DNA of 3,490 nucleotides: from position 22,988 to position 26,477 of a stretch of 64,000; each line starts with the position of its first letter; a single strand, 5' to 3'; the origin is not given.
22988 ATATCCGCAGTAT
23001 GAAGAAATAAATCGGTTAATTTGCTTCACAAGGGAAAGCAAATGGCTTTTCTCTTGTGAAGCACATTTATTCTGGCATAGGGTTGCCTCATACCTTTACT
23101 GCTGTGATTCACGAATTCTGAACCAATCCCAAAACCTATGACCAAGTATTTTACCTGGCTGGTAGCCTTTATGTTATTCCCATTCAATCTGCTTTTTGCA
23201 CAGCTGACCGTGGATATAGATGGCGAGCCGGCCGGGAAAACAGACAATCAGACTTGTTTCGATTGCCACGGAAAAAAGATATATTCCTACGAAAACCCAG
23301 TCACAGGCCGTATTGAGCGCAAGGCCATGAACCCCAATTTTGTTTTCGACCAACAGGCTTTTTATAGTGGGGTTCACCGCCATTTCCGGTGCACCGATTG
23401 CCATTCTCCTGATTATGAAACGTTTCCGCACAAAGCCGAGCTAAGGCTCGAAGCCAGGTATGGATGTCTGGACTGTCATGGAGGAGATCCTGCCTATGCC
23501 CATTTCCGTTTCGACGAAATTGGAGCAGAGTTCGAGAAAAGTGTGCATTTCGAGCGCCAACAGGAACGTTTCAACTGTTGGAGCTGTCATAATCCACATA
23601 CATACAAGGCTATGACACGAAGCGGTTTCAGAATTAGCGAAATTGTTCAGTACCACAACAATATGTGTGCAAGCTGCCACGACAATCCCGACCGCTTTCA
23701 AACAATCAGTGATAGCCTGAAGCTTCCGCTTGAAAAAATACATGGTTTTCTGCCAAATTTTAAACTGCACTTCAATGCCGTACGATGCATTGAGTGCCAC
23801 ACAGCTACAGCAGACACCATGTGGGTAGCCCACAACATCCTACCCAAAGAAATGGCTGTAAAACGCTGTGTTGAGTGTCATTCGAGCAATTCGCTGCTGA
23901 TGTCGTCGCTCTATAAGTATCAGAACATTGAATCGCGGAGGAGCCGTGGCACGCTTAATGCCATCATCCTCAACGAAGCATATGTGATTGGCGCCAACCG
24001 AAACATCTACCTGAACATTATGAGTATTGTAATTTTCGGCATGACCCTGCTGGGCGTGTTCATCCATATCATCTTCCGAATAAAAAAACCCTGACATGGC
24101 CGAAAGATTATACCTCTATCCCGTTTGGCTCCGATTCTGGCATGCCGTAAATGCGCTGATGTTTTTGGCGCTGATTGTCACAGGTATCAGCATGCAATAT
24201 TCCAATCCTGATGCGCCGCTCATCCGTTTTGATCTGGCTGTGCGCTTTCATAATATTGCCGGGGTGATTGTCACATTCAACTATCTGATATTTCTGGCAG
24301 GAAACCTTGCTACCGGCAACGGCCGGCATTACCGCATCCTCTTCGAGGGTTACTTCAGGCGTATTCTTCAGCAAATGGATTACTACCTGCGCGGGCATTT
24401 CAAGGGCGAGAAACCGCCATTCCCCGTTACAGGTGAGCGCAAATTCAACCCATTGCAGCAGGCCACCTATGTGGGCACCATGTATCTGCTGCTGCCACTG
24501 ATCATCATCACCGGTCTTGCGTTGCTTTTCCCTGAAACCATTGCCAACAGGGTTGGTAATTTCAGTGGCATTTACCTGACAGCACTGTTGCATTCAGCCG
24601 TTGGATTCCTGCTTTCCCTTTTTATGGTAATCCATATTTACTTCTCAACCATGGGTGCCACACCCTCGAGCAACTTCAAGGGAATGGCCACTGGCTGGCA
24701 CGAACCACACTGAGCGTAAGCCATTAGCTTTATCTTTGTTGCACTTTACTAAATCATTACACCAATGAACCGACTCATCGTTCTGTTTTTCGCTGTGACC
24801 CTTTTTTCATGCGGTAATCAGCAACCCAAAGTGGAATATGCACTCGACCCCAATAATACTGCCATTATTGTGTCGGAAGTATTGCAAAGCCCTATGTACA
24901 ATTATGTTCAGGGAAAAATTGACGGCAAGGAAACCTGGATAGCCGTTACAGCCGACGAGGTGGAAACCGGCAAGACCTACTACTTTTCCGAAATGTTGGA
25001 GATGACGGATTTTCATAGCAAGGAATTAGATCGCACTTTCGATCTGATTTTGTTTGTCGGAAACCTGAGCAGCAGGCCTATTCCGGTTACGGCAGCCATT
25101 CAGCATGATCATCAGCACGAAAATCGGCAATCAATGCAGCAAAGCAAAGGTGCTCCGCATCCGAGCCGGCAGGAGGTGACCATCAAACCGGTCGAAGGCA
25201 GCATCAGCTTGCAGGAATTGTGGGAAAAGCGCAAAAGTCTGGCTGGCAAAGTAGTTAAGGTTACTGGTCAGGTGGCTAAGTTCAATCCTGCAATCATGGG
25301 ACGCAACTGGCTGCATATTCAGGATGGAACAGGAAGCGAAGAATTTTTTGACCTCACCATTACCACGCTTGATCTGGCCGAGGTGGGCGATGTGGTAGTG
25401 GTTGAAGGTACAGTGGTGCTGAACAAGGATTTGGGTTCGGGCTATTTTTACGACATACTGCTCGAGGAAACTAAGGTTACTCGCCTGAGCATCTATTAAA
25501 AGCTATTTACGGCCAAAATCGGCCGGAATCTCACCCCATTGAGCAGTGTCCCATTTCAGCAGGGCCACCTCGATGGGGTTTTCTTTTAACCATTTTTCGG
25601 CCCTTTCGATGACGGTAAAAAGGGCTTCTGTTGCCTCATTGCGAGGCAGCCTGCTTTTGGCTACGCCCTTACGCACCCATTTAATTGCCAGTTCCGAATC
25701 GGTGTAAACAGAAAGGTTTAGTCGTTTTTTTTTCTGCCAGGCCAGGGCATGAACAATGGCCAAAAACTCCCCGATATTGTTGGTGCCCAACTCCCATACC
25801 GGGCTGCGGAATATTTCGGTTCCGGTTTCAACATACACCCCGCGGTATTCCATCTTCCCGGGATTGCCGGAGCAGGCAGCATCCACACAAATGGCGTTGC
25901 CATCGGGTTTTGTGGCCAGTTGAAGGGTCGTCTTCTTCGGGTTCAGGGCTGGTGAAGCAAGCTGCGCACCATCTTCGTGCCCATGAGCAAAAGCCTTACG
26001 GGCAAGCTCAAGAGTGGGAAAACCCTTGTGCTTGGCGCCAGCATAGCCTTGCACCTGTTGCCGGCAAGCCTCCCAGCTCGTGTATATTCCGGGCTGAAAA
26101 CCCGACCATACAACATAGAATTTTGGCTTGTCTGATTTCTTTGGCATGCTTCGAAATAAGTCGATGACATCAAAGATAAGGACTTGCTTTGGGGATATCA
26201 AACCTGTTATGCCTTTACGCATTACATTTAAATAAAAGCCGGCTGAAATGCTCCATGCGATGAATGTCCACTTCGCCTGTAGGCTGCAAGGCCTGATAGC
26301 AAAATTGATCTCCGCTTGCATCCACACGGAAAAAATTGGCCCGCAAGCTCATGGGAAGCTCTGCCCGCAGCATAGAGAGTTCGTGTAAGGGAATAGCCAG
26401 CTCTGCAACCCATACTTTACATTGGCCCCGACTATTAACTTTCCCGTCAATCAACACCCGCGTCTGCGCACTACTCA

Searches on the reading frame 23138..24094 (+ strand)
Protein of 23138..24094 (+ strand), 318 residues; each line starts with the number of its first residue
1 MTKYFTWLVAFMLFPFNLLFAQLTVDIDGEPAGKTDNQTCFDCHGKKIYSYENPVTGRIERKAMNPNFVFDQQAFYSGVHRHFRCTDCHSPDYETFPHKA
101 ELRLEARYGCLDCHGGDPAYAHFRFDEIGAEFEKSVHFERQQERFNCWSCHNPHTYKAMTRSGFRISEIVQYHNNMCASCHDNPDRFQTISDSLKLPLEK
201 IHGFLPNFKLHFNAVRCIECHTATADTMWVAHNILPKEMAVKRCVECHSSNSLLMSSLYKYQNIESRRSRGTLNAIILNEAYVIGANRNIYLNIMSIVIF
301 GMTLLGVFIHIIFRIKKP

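Call 3: search_protein_families(library=pfam, proteins=[window:23138-24094:+], max_evalue=0.1)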
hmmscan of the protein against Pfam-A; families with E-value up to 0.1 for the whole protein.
window:23138-24094:+ (318 aa): 10 families
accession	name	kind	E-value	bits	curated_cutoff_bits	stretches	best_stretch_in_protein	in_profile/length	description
PF14522.11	Cytochrome_C7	-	2.3e-14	53.4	24.8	3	131-188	2-55/67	Cytochrome c7 and related cytochrome c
PF09699.15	Paired_CXXCH_1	-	1e-11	44.7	20.6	2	146-183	8-38/41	Doubled CXXCH motif (Paired_CXXCH_1)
PF14537.11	Cytochrom_c3_2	-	2.3e-11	44.5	25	1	81-182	5-79/79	Cytochrome c3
PF22113.1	Mtrc-MtrF_II-IV_dom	-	5.2e-06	26.5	30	1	84-251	8-166/176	Outer membrane cytochrome MtrC/MtrF-like, domains II/IV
PF22678.1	Cytochrom_c_NrfB-like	-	0.00066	20.6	27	0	110-182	1-66/89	Cytochrome c-type protein NrfB-like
PF13435.11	Cytochrome_C554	-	0.00071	20.9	20.8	1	39-115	1-84/84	Cytochrome c554 and c-prime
PF02085.21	Cytochrom_CIII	-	0.00092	20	22.9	0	74-181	22-101/101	Class III cytochrome C family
PF05495.17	zf-CHY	-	0.0093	16.8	31.3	0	137-183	11-64/68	CHY zinc finger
PF07635.16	PSCyt1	-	0.013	16.5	22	0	110-130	1-21/59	Planctomycete cytochrome C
PF04376.19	ATE_N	-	0.038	14.7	27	1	146-181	17-52/72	Arginine-tRNA-protein transferase, N terminus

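Call 4: search_protein_families(library=ncbifam, proteins=[window:23138-24094:+], max_evalue=0.1)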
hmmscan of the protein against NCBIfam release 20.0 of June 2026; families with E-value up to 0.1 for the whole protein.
window:23138-24094:+ (318 aa): 8 families
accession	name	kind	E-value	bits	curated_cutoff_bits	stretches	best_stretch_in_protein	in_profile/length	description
NF040968.1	FeS_ExtO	equivalog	3.6e-07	29.4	200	1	72-182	28-138/416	selenite/tellurite reduction operon b-type cytochrome iron-sulfur cluster-binding subunit ExtO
TIGR03508.1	decahem_SO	subfamily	7.2e-07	28.9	192.2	1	33-249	30-249/258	DmsE family decaheme c-type cytochrome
TIGR04257.1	nanowire_3heme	domain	2.4e-06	27.6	40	2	130-189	13-66/75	c(7)-type cytochrome triheme domain-containing protein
NF040967.1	cytc_ExtN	equivalog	2.8e-06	26.4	200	1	72-182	28-138/415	selenite/tellurite reduction operon c-type cytochrome ExtN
NF008659.0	PRK11659.1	equivalog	1.8e-05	24.5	184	1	82-182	46-143/188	cytochrome c nitrite reductase pentaheme subunit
TIGR03507.1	decahem_SO1788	subfamily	4.9e-05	22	209.3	1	207-257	262-311/672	OmcA/MtrC family decaheme c-type cytochrome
TIGR03153.1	cytochr_NrfH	equivalog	0.00036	20.6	134.2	1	216-250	104-135/138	cytochrome c nitrite reductase small subunit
TIGR03146.1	cyt_nit_nrfB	equivalog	0.00038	20.7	166.6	1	166-250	76-143/145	cytochrome c nitrite reductase pentaheme subunit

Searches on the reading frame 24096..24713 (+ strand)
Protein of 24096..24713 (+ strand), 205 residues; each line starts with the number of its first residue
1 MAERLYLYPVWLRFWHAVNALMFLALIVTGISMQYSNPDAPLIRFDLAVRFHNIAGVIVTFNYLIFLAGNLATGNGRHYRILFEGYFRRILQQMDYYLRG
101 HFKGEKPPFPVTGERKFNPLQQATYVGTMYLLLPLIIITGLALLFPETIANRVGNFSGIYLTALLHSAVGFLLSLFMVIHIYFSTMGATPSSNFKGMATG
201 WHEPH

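Call 7: search_protein_families(library=pfam, proteins=[window:24096-24713:+], max_evalue=0.01)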
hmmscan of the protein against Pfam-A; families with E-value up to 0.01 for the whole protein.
window:24096-24713:+ (205 aa): 3 families
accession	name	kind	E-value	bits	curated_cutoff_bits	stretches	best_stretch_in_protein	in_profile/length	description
PF01292.26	Ni_hydr_CYTB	-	1.9e-25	90.1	30.1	1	8-199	2-178/179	Prokaryotic cytochrome b561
PF13197.11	DUF4013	-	0.0025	18.1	26.9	1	82-187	15-115/168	Protein of unknown function (DUF4013)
PF14358.11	DUF4405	-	0.0048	17.8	26.7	0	130-183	7-64/66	Domain of unknown function (DUF4405)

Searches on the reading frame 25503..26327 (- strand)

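Call 7: search_protein_families(library=pfam, proteins=[window:25503-26327:-], max_evalue=0.01)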
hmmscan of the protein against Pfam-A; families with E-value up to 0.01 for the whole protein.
window:25503-26327:- (274 aa): 2 families
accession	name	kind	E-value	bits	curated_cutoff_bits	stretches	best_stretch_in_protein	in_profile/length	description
PF01693.22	Cauli_VI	-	2.4e-19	69.7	21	1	69-111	1-43/44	Ribonuclease H1 N-terminal domain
PF00075.30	RNase_H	-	1.6e-08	35.2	25.8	1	146-230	6-90/141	RNase H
